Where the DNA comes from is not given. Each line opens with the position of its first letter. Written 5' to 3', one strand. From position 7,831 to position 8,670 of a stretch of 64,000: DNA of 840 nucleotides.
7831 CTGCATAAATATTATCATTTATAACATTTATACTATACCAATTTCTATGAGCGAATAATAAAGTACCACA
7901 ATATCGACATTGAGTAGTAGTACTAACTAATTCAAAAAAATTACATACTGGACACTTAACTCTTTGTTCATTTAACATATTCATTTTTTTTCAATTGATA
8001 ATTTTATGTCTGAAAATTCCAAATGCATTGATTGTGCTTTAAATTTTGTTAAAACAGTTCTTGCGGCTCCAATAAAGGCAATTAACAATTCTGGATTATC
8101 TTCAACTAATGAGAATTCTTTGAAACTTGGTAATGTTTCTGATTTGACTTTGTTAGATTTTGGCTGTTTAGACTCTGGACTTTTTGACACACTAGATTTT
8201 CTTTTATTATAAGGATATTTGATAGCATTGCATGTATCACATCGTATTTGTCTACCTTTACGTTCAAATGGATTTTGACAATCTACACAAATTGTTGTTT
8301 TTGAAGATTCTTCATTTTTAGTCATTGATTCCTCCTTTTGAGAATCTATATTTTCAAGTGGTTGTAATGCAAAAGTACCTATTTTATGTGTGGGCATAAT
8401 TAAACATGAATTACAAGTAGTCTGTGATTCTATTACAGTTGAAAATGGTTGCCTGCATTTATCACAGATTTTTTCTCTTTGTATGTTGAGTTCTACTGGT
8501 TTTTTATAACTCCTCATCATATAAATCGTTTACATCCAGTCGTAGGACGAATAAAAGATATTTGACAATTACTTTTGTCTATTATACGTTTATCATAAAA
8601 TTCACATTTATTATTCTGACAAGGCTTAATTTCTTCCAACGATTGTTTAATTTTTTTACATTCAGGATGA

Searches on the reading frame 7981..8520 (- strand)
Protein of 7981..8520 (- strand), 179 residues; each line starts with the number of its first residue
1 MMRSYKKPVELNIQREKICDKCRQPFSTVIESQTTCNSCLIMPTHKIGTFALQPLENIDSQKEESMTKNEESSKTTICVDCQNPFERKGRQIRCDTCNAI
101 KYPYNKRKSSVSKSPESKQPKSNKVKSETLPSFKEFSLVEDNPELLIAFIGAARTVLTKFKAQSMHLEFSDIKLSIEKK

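Call 3: search_protein_families(library=pfam, proteins=[window:7981-8520:-], max_evalue=0.1)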
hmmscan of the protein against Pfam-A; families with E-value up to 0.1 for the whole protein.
window:7981-8520:- (179 aa): 5 families
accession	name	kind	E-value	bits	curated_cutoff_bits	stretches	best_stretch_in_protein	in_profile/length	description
PF00130.28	C1_1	-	0.0021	18.3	26.5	0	73-98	9-35/53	Phorbol esters/diacylglycerol binding domain (C1 domain)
PF07191.17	Zn_ribbon_6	-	0.0029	18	25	1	77-99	2-24/67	Double zinc ribbon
PF01363.27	FYVE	-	0.0052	17.3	27.8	0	16-42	8-33/67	FYVE zinc finger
PF20864.3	Zn_ribbon_TEX13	-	0.015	15.6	17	0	11-22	9-20/20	Putative testis-expressed protein 13C, zinc finger domain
PF18912.6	DZR_2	-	0.065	13.5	27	0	15-39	35-55/56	Double zinc ribbon domain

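Call 4: search_protein_families(library=phrogs, proteins=[window:7981-8520:-], max_evalue=0.01)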
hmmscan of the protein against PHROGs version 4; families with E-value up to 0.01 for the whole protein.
window:7981-8520:- (179 aa): 0 families

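Call 35: search_protein_families(library=ncbifam, proteins=[window:7981-8520:-], max_evalue=0.1)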
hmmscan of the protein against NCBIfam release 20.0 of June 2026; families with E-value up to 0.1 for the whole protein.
window:7981-8520:- (179 aa): 1 family
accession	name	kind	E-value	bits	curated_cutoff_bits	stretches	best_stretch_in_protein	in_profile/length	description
NF034126.3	PRK09521.1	equivalog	0.0091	15.8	90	0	76-101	145-170/180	exosome complex RNA-binding protein Csl4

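Call 66: search_dna_similar(query=window:7981-8520:-, collection=phages, mode=protein, max_evalue=0.01, max_rows=15)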
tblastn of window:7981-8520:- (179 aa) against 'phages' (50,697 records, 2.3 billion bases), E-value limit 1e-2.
No match.

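Call 74: search_protein_families(library=padloc, proteins=[window:7981-8520:-], max_evalue=0.01)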
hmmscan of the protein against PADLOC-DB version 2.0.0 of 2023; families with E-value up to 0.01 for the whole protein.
window:7981-8520:- (179 aa): 0 families

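Call 76: search_protein_representatives(protein=window:7981-8520:-)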
Query: 179 residues. Proteins with E-value up to 0.001 (for the whole library): 12; up to 1e-10: 1; up to 1e-30: 1. The best 12 are listed.
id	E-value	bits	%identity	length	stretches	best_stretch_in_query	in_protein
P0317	6.9e-112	387.1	100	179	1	1-179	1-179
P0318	6.1e-09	52.4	38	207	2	7-46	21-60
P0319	3.3e-06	43.5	37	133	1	18-115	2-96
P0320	3.6e-06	43.3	37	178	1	8-99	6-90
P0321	5.7e-06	42.7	36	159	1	15-121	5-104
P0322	1.1e-05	41.8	36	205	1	11-125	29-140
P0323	2.2e-05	40.8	37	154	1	12-135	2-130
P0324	2.6e-05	40.5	38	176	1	10-130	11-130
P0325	5.1e-05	39.6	31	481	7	67-114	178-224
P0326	7.3e-05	39.1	38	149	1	16-137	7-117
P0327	1.5e-04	38.1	38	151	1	18-104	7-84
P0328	5.0e-04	36.4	33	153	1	11-169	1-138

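Call 80: find_encoding_contigs(protein=P0320, flank=6000, max_places=2)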
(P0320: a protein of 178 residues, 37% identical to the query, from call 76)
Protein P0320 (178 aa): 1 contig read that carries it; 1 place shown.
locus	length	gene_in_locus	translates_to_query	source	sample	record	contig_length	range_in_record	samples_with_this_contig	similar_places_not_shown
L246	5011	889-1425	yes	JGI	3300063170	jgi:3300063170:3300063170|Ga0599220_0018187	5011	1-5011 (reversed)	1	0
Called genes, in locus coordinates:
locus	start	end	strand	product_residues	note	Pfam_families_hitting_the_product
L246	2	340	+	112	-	?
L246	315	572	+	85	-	-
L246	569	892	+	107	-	-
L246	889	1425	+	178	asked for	-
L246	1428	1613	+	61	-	-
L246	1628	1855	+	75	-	-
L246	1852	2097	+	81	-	-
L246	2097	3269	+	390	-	PF02195:ParB_N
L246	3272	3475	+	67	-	PF14090:HTH_39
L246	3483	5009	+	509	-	?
